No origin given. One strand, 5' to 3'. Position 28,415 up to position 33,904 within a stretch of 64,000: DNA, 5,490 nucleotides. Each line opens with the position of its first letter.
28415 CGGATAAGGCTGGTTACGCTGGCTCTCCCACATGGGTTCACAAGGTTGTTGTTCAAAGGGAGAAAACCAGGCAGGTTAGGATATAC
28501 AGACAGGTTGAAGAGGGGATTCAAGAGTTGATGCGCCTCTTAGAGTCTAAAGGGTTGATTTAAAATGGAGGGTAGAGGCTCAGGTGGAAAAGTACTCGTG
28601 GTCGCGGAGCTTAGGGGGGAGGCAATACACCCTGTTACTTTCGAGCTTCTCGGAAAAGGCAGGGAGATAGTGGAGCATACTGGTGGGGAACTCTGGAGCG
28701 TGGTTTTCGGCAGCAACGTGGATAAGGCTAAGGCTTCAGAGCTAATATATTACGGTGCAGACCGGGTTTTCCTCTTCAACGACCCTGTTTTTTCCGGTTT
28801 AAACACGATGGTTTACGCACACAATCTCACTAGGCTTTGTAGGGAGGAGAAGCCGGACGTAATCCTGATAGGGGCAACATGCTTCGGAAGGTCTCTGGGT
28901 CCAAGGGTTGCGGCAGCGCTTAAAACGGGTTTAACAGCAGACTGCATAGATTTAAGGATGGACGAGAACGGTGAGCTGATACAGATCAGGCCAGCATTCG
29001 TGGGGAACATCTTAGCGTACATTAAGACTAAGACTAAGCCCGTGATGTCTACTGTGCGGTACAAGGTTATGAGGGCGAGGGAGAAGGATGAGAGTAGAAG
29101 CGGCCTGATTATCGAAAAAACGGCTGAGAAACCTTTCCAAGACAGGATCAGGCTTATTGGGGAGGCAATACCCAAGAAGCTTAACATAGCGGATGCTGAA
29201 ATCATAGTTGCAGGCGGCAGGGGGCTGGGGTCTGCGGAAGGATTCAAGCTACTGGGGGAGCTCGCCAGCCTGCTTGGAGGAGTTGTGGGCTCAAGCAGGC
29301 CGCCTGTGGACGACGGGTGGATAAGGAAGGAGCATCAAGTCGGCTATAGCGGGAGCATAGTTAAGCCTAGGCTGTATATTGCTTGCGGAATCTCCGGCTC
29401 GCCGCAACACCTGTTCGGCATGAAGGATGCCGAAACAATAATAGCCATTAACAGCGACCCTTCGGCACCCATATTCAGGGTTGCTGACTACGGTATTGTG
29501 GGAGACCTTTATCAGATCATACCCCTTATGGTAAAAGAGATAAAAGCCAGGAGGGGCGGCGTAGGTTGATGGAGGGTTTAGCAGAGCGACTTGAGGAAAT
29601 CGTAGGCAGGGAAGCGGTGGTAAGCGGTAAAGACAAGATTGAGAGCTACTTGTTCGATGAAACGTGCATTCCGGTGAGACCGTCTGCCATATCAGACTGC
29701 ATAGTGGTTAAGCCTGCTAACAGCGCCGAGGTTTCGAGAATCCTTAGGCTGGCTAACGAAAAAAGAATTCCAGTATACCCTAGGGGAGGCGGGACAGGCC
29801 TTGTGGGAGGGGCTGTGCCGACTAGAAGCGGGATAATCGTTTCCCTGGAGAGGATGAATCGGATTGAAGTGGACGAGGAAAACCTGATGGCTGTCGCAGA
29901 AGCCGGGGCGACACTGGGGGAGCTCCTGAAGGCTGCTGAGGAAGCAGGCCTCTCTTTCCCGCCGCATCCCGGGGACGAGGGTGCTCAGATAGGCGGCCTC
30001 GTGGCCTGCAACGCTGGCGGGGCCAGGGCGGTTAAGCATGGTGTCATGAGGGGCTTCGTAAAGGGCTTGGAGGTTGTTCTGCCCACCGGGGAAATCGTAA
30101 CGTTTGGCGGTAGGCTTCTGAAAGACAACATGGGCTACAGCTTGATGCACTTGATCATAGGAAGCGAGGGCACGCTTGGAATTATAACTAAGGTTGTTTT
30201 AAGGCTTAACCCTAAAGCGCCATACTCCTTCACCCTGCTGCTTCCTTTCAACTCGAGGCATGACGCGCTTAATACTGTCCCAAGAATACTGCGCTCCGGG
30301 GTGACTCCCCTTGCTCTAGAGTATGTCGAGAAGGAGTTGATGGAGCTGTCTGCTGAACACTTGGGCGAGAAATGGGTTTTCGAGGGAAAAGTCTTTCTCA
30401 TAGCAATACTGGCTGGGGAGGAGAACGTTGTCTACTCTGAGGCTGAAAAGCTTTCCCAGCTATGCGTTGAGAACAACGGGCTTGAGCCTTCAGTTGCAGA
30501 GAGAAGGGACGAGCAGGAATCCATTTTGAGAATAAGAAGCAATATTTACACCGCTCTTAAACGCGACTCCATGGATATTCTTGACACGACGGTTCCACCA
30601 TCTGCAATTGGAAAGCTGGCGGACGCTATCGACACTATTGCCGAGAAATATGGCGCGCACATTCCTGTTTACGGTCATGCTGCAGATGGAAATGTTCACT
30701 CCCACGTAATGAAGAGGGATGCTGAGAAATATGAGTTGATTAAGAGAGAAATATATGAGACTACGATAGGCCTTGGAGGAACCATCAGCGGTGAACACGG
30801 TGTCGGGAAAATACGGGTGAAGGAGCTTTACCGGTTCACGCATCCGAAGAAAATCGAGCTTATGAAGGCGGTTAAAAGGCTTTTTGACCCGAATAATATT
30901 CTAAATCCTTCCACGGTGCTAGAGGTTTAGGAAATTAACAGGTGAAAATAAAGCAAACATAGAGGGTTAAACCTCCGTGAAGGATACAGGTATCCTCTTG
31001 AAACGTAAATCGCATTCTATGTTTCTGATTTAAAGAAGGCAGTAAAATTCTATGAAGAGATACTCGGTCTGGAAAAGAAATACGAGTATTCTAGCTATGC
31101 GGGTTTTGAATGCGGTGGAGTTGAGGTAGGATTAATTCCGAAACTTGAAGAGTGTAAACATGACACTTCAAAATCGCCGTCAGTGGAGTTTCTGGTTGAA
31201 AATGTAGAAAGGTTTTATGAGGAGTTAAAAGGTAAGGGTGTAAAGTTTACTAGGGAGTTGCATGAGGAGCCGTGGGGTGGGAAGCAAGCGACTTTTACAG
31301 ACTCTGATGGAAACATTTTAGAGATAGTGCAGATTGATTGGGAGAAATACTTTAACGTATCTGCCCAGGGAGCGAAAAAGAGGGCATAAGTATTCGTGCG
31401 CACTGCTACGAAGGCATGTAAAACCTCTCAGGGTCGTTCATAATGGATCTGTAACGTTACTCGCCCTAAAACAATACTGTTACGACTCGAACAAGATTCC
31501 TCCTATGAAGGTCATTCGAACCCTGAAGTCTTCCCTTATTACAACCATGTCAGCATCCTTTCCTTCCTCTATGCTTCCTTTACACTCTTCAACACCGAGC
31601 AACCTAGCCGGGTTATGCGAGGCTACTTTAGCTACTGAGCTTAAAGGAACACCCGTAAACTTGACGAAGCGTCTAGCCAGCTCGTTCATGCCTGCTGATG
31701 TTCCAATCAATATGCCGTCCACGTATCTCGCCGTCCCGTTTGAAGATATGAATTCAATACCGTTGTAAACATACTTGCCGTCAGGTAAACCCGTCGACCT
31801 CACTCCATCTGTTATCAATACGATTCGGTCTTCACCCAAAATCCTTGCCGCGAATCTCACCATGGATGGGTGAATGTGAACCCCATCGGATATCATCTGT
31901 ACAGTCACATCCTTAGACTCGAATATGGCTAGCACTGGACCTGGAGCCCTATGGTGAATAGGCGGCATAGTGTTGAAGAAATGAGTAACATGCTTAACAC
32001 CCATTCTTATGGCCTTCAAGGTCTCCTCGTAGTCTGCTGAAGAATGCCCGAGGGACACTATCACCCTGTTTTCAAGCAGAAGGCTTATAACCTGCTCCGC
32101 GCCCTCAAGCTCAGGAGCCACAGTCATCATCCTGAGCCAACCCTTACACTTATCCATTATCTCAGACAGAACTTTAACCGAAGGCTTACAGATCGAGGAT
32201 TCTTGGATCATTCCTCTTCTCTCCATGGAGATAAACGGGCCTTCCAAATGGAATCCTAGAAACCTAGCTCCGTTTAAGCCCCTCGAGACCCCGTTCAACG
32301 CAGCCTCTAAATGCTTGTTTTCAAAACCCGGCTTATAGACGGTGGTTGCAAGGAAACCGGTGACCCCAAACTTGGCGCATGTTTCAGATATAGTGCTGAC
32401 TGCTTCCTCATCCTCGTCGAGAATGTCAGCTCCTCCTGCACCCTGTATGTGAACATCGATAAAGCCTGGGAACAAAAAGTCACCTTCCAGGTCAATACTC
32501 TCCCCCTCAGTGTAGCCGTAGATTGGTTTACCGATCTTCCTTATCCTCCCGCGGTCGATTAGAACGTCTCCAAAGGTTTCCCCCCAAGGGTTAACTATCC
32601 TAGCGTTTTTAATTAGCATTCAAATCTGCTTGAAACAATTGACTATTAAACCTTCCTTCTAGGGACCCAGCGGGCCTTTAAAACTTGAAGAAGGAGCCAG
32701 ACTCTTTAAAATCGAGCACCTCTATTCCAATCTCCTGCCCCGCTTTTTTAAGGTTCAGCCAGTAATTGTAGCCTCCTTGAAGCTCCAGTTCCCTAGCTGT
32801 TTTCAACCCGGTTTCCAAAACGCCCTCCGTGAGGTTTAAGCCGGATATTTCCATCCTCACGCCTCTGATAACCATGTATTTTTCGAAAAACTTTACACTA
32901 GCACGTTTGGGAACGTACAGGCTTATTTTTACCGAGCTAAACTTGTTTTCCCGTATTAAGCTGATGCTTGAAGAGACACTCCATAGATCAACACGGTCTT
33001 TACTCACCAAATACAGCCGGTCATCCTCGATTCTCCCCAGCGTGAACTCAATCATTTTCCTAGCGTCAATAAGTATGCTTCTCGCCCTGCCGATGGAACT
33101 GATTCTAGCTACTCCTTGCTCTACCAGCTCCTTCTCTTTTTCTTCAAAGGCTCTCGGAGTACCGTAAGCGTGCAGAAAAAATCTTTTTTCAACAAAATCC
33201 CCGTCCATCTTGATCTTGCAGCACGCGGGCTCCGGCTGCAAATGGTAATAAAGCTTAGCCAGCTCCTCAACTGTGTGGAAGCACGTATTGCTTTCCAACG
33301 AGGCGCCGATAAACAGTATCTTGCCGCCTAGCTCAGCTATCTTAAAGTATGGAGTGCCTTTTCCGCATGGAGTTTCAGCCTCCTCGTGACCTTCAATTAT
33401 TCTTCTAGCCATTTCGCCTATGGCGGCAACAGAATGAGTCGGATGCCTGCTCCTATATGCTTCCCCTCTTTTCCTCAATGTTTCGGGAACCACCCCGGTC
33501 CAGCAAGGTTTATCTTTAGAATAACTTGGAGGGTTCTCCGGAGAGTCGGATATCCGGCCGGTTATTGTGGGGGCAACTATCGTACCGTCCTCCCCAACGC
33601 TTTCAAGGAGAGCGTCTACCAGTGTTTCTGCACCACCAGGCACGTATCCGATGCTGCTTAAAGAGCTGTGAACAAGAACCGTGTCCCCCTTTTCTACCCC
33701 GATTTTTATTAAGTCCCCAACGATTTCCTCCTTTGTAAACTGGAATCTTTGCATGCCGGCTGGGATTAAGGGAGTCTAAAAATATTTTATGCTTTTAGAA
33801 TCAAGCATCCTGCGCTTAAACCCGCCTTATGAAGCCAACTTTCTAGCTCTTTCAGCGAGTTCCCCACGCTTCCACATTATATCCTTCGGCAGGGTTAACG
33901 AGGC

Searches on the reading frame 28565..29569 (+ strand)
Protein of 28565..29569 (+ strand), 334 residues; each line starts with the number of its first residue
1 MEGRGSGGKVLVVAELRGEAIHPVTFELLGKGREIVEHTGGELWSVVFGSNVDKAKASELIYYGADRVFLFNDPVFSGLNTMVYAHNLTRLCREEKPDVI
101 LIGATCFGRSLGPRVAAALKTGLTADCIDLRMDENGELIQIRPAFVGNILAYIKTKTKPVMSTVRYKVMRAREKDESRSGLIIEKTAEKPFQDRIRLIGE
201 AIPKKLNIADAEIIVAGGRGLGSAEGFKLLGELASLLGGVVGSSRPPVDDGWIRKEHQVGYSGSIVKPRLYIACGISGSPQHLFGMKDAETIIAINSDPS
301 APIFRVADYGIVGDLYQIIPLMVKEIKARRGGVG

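Call 8: search_protein_families(library=pfam, proteins=[window:28565-29569:+], max_evalue=0.00001)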
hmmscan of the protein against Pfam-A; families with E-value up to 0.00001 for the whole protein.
window:28565-29569:+ (334 aa): 2 families
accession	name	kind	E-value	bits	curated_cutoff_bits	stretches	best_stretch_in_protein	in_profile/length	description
PF01012.27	ETF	-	1.4e-43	149.2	26.7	1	10-188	1-179/181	Electron transfer flavoprotein domain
PF00766.25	ETF_alpha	-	2.3e-33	114.4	27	1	207-287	1-81/81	Electron transfer flavoprotein FAD-binding domain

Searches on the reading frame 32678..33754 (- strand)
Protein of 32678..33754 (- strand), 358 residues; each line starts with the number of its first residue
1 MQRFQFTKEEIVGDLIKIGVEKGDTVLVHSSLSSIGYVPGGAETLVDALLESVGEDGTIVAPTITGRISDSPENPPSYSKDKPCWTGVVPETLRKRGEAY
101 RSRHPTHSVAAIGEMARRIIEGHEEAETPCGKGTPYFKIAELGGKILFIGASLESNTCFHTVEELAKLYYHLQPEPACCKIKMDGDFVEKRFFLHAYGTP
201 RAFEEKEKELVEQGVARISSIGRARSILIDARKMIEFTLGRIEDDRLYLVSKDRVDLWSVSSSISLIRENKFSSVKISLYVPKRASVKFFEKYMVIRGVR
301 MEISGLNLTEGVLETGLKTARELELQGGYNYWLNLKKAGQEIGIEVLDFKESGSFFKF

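Call 9: search_protein_families(library=pfam, proteins=[window:32678-33754:-], max_evalue=0.00001)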
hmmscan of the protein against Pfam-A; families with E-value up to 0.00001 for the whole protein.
window:32678-33754:- (358 aa): 1 family
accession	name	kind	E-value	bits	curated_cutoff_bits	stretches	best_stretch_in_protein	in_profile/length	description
PF02522.19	Antibiotic_NAT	-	9.4e-53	179.6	25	1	27-238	1-227/232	Aminoglycoside 3-N-acetyltransferase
